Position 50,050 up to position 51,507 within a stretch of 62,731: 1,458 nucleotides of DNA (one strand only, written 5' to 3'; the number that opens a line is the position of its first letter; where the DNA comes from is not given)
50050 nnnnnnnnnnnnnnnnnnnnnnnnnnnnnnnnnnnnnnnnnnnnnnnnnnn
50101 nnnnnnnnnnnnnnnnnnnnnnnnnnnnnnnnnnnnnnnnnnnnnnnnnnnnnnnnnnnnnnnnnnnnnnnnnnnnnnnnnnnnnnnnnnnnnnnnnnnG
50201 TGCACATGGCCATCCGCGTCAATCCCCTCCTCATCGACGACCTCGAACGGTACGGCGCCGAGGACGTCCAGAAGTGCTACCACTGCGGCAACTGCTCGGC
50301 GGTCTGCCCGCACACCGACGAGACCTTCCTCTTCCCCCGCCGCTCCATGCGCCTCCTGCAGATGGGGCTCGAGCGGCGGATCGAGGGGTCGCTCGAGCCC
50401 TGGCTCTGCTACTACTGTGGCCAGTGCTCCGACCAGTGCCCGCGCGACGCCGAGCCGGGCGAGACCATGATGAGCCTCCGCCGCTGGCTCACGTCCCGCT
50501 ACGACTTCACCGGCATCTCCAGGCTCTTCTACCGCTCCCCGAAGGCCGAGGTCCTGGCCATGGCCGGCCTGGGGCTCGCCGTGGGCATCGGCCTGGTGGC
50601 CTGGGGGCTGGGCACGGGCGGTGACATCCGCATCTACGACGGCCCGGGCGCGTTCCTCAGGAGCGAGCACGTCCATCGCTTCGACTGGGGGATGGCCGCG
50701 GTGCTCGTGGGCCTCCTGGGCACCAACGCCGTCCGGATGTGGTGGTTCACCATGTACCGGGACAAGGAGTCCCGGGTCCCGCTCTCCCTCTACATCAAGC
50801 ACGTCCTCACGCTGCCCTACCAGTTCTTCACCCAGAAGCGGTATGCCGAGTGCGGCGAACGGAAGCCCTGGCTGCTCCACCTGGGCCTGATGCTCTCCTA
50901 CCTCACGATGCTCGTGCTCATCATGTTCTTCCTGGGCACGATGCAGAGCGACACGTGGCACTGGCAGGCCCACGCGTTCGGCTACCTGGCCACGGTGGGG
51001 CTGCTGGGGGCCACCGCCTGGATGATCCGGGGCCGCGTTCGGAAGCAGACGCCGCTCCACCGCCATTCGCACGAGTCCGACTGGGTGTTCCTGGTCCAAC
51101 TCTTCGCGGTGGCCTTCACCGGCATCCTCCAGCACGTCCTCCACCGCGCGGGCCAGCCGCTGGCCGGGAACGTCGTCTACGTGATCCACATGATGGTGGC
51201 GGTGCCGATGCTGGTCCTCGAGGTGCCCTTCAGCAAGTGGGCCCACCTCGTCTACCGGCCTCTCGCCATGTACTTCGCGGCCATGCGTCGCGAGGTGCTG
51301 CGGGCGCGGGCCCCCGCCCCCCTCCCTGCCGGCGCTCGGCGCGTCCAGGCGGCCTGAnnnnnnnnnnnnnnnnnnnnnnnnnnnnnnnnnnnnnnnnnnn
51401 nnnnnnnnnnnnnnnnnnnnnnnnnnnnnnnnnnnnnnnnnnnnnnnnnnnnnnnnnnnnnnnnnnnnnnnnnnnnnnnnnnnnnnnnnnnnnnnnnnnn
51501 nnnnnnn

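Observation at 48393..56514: Mvh-type hydrogenase module in which HdrBC is replaced by a QmoC-like membrane FeS/cytochrome-b subunit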

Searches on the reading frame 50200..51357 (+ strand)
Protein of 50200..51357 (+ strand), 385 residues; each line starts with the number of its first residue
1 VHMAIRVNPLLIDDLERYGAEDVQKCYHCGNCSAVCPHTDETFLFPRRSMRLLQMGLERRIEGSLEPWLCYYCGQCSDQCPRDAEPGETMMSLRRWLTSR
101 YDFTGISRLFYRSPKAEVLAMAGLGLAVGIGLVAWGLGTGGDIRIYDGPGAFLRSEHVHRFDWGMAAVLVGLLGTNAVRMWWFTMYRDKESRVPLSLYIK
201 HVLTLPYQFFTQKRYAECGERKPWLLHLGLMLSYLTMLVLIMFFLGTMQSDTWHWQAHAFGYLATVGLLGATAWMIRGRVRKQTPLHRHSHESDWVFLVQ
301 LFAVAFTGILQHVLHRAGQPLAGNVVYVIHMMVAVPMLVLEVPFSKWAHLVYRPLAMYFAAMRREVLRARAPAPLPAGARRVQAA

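Call 10: search_protein_families(library=pfam, proteins=[window:50200-51357:+], max_evalue=0.01)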
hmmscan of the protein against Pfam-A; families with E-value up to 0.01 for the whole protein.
window:50200-51357:+ (385 aa): 9 families
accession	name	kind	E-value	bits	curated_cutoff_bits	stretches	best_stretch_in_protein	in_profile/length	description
PF13183.11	Fer4_8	-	8.8e-09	36.2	27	1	23-83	2-67/68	4Fe-4S dicluster domain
PF13237.11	Fer4_10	-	4.5e-08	33.3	25.5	1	22-81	5-53/53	4Fe-4S dicluster domain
PF13187.11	Fer4_9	-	3.2e-07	30.7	27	1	25-84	1-51/52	4Fe-4S dicluster domain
PF12838.12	Fer4_7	-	4.2e-07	30.8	27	1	25-84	1-52/52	4Fe-4S dicluster domain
PF13534.11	Fer4_17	-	5.3e-07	30.5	22.2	1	25-83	1-59/61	4Fe-4S dicluster domain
PF25160.1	LdpA_Fe-S-bd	-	3.5e-06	27.1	27.6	1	24-39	26-41/49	LdpA Fe-S cluster-binding domain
PF00037.32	Fer4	-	7.7e-06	26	21.1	1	69-84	7-22/24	4Fe-4S binding domain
PF13484.11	Fer4_16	-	1.7e-05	25.9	30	0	70-91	2-24/66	4Fe-4S double cluster binding domain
PF12797.12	Fer4_2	-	0.0074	16.6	24.5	0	22-37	6-21/22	4Fe-4S binding domain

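Call 11: search_protein_families(library=ncbifam, proteins=[window:50200-51357:+], max_evalue=0.01)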
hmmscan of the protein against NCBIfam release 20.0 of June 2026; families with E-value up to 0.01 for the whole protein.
window:50200-51357:+ (385 aa): 29 families (the best 25 are shown)
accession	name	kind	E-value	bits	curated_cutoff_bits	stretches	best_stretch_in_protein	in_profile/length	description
NF038018.1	qmoC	equivalog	9.6e-52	176.6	300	1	12-359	6-360/360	quinone-interacting membrane-bound oxidoreductase complex subunit QmoC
TIGR03290.1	CoB_CoM_SS_C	equivalog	7.5e-15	55.2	160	1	23-96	1-74/144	CoB--CoM heterodisulfide reductase subunit C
NF041779.1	hetero_SS_HdrC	equivalog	4.2e-09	36.1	350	1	23-123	30-127/198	ferredoxin:CoB-CoM heterodisulfide reductase subunit HdrC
NF041890.1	hdrC_Methbact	equivalog_domain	4.4e-09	36.2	270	1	10-94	15-98/192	ferredoxin:CoB-CoM heterodisulfide reductase subunit HdrC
NF009226.0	PRK12576.1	equivalog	6e-08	32.4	344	1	24-96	154-236/317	succinate dehydrogenase/fumarate reductase iron-sulfur subunit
TIGR02512.1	FeFe_hydrog_A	subfamily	1.2e-07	30.9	405.95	1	22-84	5-66/375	[FeFe] hydrogenase, group A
NF040763.1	FeFe_hydrog_A6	exception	7.7e-07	27.9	765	1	21-84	142-204/571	NADH-dependent [FeFe] hydrogenase, group A6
NF042909.1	FMH_DH_FwdF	exception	1.7e-05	24.1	375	1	24-84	55-115/336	tungsten-dependent formylmethanofuran dehydrogenase subunit FwdF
NF040612.1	F420_dehyd_FpoI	exception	3.3e-05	23.7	180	1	21-85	39-99/135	F420H2 dehydrogenase subunit FpoI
TIGR02484.1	CitB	equivalog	4.3e-05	22.8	246.6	1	257-375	255-369/372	tricarballylate utilization 4Fe-4S protein TcuB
TIGR00314.1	cdhA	equivalog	9.3e-05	20.4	781.3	1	21-83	396-452/784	CO dehydrogenase/acetyl-CoA synthase complex subunit alpha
NF006221.0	PRK08348.1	subfamily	9.4e-05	22.1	124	1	22-84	42-91/136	NADH-plastoquinone oxidoreductase subunit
NF040762.1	Hydr_FeFe_Clost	exception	0.00015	20.5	900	1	21-84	141-203/572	ferredoxin hydrogenase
NF004616.0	PRK05950.1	subfamily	0.00018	20.7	228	1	17-99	140-235/238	succinate dehydrogenase iron-sulfur subunit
NF011607.0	PRK15033.1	subfamily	0.00018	20.6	524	1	229-362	244-376/389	tricarballylate utilization 4Fe-4S protein TcuB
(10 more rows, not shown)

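Call 21: find_homologous_proteins(query=window:50200-51357:+)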
Query window:50200-51357:+ (385 aa): 1956 proteins with E <= 0.001 among 8000 candidates; the best 120 are listed.
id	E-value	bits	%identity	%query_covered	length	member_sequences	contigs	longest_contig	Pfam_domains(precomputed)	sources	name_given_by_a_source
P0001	2.7e-265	897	100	99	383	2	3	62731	PF00037.33,PF13484.12,PF12838.13,PF13534.12,PF25160.2,PF13237.12,PF13183.12,PF13187.12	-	-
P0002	2.0e-187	641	72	99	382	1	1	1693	PF00037.33,PF13484.12,PF12838.13,PF13534.12,PF25160.2,PF13237.12,PF13183.12,PF13187.12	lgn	-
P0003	1.1e-186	639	70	99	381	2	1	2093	PF00037.33,PF12838.13,PF13534.12,PF25160.2,PF13237.12,PF13183.12,PF13187.12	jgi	-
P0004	1.0e-170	586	65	97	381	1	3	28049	PF13484.12,PF12838.13,PF13534.12,PF25160.2,PF13237.12,PF13183.12,PF13187.12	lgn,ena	-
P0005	9.7e-170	583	67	98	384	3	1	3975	PF00037.33,PF12838.13,PF13534.12,PF25160.2,PF13237.12,PF13183.12,PF13187.12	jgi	jgi:quinone-modifying oxidoreductase subunit QmoC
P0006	2.6e-169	581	65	97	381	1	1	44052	PF13484.12,PF12838.13,PF13534.12,PF25160.2,PF13237.12,PF13183.12,PF13187.12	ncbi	ncbi:MAG: 4Fe-4S dicluster domain-containing protein [bacterium]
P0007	4.5e-168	577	65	99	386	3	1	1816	PF00037.33,PF13484.12,PF12838.13,PF13534.12,PF25160.2,PF13237.12,PF13183.12,PF13187.12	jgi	jgi:ferredoxin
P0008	6.1e-168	577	66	98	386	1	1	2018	PF00037.33,PF13484.12,PF12838.13,PF13534.12,PF25160.2,PF13237.12,PF13183.12,PF13187.12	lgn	-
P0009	1.2e-167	576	65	99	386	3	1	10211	PF00037.33,PF13484.12,PF12838.13,PF13534.12,PF25160.2,PF13237.12,PF13183.12,PF13187.12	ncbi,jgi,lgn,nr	ncbi:MAG: 4Fe-4S dicluster domain-containing protein [Proteobacteria bacterium]|jgi:ferredoxin|nr:4F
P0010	4.4e-167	574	66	94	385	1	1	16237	PF13484.12,PF12838.13,PF13534.12,PF25160.2,PF13237.12,PF13183.12,PF13187.12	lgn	-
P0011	2.2e-166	572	65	98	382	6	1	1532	PF00037.33,PF12838.13,PF13534.12,PF25160.2,PF13237.12,PF13183.12,PF13187.12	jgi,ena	-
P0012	2.8e-166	571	63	99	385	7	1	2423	PF00037.33,PF13484.12,PF12838.13,PF13534.12,PF25160.2,PF13237.12,PF13183.12,PF13187.12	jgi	jgi:quinone-modifying oxidoreductase subunit QmoC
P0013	4.9e-166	571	63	97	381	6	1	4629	PF00037.33,PF12838.13,PF13534.12,PF25160.2,PF13237.12,PF13183.12,PF13187.12,PF27541.1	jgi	jgi:quinone-modifying oxidoreductase, subunit QmoC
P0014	7.0e-166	570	65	97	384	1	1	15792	PF00037.33,PF13484.12,PF12838.13,PF13534.12,PF25160.2,PF13237.12,PF13183.12,PF13187.12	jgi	jgi:quinone-modifying oxidoreductase, subunit QmoC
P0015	1.2e-165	569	63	98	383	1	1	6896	PF13484.12,PF12838.13,PF13534.12,PF25160.2,PF13237.12,PF13183.12,PF13187.12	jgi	jgi:ferredoxin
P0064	3.1e-160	551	62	98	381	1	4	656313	PF00037.33,PF12838.13,PF13534.12,PF25160.2,PF13237.12,PF13183.12,PF13187.12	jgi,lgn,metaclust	metaclust:\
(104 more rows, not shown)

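Call 22: find_encoding_contigs(protein=P0001, flank=10000, max_places=4)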
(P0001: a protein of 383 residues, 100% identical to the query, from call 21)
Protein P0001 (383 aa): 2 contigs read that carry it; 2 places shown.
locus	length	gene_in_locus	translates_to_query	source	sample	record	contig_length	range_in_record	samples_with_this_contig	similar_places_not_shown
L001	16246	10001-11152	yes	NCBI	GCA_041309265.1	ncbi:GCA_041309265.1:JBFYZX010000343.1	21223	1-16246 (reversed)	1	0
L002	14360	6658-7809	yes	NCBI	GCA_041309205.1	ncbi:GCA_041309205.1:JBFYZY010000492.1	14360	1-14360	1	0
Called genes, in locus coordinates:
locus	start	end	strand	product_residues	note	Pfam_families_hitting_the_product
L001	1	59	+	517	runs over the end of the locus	PF15780:ASH (faint), PF22073:Cep192_D4 (weak), PF22544:HYDIN_VesB_CFA65-like_Ig (weak)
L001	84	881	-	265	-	-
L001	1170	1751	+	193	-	PF13183:Fer4_8, PF13237:Fer4_10 (faint), PF13187:Fer4_9, PF13534:Fer4_17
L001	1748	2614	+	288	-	PF02754:CCG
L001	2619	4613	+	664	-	PF00890:FAD_binding_2 (weak), PF01134:GIDA (weak), PF12831:FAD_oxidored, PF13450:NAD_binding_8 (weak), PF13484:Fer4_16 (weak), PF12838:Fer4_7, PF13187:Fer4_9, PF14697:Fer4_21 (weak), +6 more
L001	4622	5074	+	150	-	PF02662:FlpD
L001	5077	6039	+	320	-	PF01058:Oxidored_q6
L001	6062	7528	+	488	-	PF27537:HoxH, PF00374:NiFeSe_Hases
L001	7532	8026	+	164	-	PF01750:HycI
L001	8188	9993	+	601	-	PF00890:FAD_binding_2 (weak), PF07992:Pyr_redox_2 (faint), PF12831:FAD_oxidored, PF13450:NAD_binding_8 (weak), PF12838:Fer4_7 (faint), PF00037:Fer4 (faint)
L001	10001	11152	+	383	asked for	PF13484:Fer4_16 (faint), PF25160:LdpA_Fe-S-bd (faint), PF00037:Fer4 (faint), PF12838:Fer4_7 (weak), PF13183:Fer4_8, PF13187:Fer4_9 (weak), PF13237:Fer4_10, PF13534:Fer4_17 (weak)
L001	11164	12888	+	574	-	PF00890:FAD_binding_2, PF01266:DAO (weak), PF07992:Pyr_redox_2, PF12831:FAD_oxidored, PF13450:NAD_binding_8, PF13237:Fer4_10 (weak), PF14697:Fer4_21 (weak), PF12838:Fer4_7 (weak), +2 more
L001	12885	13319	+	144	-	PF02662:FlpD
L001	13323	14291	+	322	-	PF01058:Oxidored_q6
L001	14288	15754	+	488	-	PF27537:HoxH, PF00374:NiFeSe_Hases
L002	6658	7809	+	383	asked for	PF13484:Fer4_16 (faint), PF25160:LdpA_Fe-S-bd (faint), PF00037:Fer4 (faint), PF12838:Fer4_7 (weak), PF13183:Fer4_8, PF13187:Fer4_9 (weak), PF13237:Fer4_10, PF13534:Fer4_17 (weak)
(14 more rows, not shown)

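Call 23: find_encoding_contigs(protein=P0064, flank=10000, max_places=3)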
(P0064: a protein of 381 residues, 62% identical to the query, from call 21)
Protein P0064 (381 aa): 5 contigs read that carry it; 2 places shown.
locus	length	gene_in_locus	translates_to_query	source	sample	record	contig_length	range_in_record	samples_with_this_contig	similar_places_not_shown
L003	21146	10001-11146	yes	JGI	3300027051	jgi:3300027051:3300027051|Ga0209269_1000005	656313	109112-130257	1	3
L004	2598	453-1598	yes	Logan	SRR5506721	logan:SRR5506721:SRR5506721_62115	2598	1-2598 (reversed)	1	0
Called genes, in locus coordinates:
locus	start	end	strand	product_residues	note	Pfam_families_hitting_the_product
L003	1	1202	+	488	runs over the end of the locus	PF01425:Amidase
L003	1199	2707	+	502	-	PF02934:GatB_N, PF02637:GatB_Yqey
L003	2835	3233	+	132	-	PF01638:HxlR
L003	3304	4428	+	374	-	PF03979:Sigma70_r1_1, PF00140:Sigma70_r1_2, PF04542:Sigma70_r2, PF04539:Sigma70_r3, PF04545:Sigma70_r4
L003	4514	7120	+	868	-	PF00403:HMA, PF00122:E1-E2_ATPase, PF00702:Hydrolase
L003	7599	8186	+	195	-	-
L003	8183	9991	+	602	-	PF00890:FAD_binding_2 (weak), PF07992:Pyr_redox_2 (faint), PF12831:FAD_oxidored, PF13450:NAD_binding_8 (weak)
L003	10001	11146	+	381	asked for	PF25160:LdpA_Fe-S-bd (faint), PF00037:Fer4 (faint), PF12838:Fer4_7 (weak), PF13183:Fer4_8, PF13187:Fer4_9, PF13237:Fer4_10, PF13534:Fer4_17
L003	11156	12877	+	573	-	PF07992:Pyr_redox_2, PF00890:FAD_binding_2 (weak), PF01266:DAO (weak), PF12831:FAD_oxidored, PF13450:NAD_binding_8 (weak), PF13237:Fer4_10, PF14697:Fer4_21, PF12838:Fer4_7, +5 more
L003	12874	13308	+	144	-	PF02662:FlpD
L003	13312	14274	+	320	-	PF01058:Oxidored_q6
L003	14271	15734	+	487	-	PF27537:HoxH, PF00374:NiFeSe_Hases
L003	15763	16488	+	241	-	PF00027:cNMP_binding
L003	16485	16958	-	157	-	PF01750:HycI (faint)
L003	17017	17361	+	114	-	PF01155:HypA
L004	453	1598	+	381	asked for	PF25160:LdpA_Fe-S-bd (faint), PF00037:Fer4 (faint), PF12838:Fer4_7 (weak), PF13183:Fer4_8, PF13187:Fer4_9, PF13237:Fer4_10, PF13534:Fer4_17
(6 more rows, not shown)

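Call 28: search_solved_structures(query=window:50206-51357:+, max_evalue=1, show_alignments=2)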
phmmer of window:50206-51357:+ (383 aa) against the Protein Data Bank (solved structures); distinct sequences matched with E-value up to 1: 68 (the best 60 are shown).
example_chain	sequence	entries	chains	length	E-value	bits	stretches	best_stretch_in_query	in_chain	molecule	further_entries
7bkb_C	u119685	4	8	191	3.7e-12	49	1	21-96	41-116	CoB--CoM heterodisulfide reductase subunit C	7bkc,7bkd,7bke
9sfi_E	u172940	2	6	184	9.3e-09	37.8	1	20-95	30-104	H(2)/formate:CoB-CoM heterodisulfide,ferredoxin reductase subunit C2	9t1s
5odc_C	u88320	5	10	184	1.2e-08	37.4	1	20-96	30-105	Heterodisulfide reductase, subunit C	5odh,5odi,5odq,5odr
8rvv_C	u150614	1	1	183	2.1e-08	36.6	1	12-85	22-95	H(2):CoB-CoM heterodisulfide,ferredoxin reductase subunit C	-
8rvu_c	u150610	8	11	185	2.2e-08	36.5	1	12-85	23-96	H(2):CoB-CoM heterodisulfide,ferredoxin reductase subunit C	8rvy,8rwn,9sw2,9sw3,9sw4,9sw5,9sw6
5t5i_F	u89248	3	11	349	5.6e-05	25.3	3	18-83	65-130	Tungsten formylmethanofuran dehydrogenase subunit fwdF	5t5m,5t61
9sfi_U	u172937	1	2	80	0.00019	23.6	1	22-82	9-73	4Fe-4S binding protein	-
9sw6_H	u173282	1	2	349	0.00022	23.4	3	19-83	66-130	Tungsten formylmethanofuran dehydrogenase, subunit F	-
7b0n_I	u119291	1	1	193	0.0052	18.8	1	13-82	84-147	Subunit NUIM of protein NADH:Ubiquinone Oxidoreductase (Complex I)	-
9iho_I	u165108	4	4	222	0.0052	18.8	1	13-82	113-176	NUIM (TYKY) subunit of mitochondrial NADH:ubiquinone oxidoreductase (Complex I)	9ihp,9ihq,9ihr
9ojn_A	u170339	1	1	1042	0.0053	18.8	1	63-103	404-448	Iron-sulfur-binding reductase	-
6gcs_I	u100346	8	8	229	0.0071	18.4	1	13-82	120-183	TYKY SUBUNIT (NUIM) | Subunit NUIM of NADH:Ubiquinone Oxidoreductase (Complex I)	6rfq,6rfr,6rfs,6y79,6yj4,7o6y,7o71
7ar7_I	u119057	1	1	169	0.012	17.7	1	14-82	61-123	NADH dehydrogenase [ubiquinone] iron-sulfur protein 8-A, mitochondrial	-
7zm7_I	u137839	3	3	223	0.012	17.7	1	13-82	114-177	Oxidoreductase-like protein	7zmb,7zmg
7v2c_B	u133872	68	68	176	0.013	17.5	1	13-82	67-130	NADH dehydrogenase [ubiquinone] iron-sulfur protein 8, mitochondrial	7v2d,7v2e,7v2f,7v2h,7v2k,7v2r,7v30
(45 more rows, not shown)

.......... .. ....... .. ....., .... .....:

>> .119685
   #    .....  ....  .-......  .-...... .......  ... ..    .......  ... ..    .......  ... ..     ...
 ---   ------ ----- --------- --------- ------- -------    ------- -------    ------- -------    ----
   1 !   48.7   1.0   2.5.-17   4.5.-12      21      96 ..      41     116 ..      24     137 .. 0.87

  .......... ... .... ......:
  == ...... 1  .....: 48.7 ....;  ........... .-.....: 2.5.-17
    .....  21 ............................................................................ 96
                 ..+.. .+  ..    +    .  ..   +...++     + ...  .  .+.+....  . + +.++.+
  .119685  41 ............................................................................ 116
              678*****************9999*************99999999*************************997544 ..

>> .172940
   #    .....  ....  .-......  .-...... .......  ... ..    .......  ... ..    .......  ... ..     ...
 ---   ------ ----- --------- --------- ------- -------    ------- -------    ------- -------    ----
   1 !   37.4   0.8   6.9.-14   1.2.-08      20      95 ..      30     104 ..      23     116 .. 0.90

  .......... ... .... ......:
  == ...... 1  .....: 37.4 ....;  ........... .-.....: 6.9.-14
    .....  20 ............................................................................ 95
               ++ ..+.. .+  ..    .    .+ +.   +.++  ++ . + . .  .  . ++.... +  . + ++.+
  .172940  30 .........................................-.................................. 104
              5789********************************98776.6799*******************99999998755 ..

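Call 32: find_related_loci(query=A1, collection=genome_contigs, flank=10000)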
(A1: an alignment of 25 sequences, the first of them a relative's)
Query A1 (383 aa) in genome_contigs; peptide patterns used: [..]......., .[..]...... (x = any residue, [..] = any of these).
599 stretches matched a pattern (row limit reached: there are more); 588 encode a relative of the query (tblastn E <= 1e-3); the best 80 are kept; 80 distinct loci.
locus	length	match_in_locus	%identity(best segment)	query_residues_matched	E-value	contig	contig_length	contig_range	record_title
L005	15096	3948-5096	90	1-383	0e+0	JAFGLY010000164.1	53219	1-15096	MAG: Deltaproteobacteria bacterium isolate Zod_Metabat.425 k87_6224821, whole genome shotgun sequence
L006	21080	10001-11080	68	1-360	8e-168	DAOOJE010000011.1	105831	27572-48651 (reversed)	MAG TPA_asm: Thermoanaerobaculaceae bacterium isolate AMR_MDS_2761 NODE_200_length_105831_cov_20.987729, whole genome sh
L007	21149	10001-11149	64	1-383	3e-165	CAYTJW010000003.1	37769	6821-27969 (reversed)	MAG TPA_asm: uncultured Thermoanaerobaculia bacterium isolate binchicken_co66_87 genome assembly, contig: NODE_1863_leng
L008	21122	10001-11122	64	1-376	2e-161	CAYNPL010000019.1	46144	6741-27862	MAG TPA_asm: uncultured Gaiellales bacterium isolate binchicken_co274_173 genome assembly, contig: NODE_2046_length_4614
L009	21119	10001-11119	63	1-376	2e-160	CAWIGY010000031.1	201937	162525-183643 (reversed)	MAG: uncultured delta proteobacterium isolate MFD03726.bin.2.96 genome assembly, contig: contig_31717, whole genome shot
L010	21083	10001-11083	66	1-361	8e-160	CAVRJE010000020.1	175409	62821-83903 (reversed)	MAG: uncultured Actinomycetota bacterium isolate MFD05942.bin.2.329 genome assembly, contig: contig_6027, whole genome s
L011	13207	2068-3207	61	1-380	5e-159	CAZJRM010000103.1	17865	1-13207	MAG TPA_asm: uncultured Vicinamibacterales bacterium isolate binchicken_co66_63 genome assembly, contig: NODE_4975_lengt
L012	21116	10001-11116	62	1-371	8e-158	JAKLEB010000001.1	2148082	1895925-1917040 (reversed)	MAG: Candidatus Krumholzibacteriota bacterium isolate RA.bin123 RA.bin123_1, whole genome shotgun sequence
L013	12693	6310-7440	61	1-375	1e-157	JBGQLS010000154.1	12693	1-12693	MAG: Anaeromyxobacteraceae bacterium isolate OBJ2_061818_050_32 k141_2414063_length_12693_cov_15.3342, whole genome shot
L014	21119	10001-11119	63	1-374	3e-157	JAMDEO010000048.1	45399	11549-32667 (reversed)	MAG: Actinomycetota bacterium isolate FK_Sedi_B_Bin.10 NODE_2110_length_45399_cov_1.95933, whole genome shotgun sequence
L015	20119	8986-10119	62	1-377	7e-157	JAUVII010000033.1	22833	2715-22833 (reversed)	MAG: Candidatus Krumholzibacteriia bacterium isolate CSMAG_424 CSMAG_424_k127_829047_length_22833_cov_42.9130, whole gen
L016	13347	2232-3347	62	1-372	4e-156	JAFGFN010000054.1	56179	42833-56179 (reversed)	MAG: Candidatus Sumerlaeota bacterium isolate Zod_Metabat.1318 k87_3625676, whole genome shotgun sequence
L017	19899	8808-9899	63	1-365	2e-154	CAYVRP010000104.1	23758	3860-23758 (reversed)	MAG TPA_asm: uncultured Polyangiaceae bacterium isolate SRP167436_co1_19 genome assembly, contig: NODE_3209_length_23758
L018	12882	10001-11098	64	1-366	2e-154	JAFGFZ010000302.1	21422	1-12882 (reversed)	MAG: Pirellulales bacterium isolate Zod_Metabat.1355 k87_5026612, whole genome shotgun sequence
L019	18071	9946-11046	64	1-367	4e-154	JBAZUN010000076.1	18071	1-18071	MAG: Candidatus Latescibacterota bacterium isolate SO_2017_GW1_23 NODE_11745_length_18071_cov_0.850145_OW334_2017, whole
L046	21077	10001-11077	60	1-357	3e-148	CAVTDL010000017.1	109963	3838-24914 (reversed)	MAG: uncultured delta proteobacterium isolate MFD00905.bin.2.151 genome assembly, contig: contig_73225, whole genome sho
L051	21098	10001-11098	63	1-364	1e-147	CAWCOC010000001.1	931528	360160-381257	MAG: Terriglobia bacterium isolate MFD04944.bin.1.270 genome assembly, contig: contig_13234, whole genome shotgun sequen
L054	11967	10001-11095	57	1-365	2e-147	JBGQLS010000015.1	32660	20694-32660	MAG: Anaeromyxobacteraceae bacterium isolate OBJ2_061818_050_32 k141_680648_length_32660_cov_13.6532, whole genome shotg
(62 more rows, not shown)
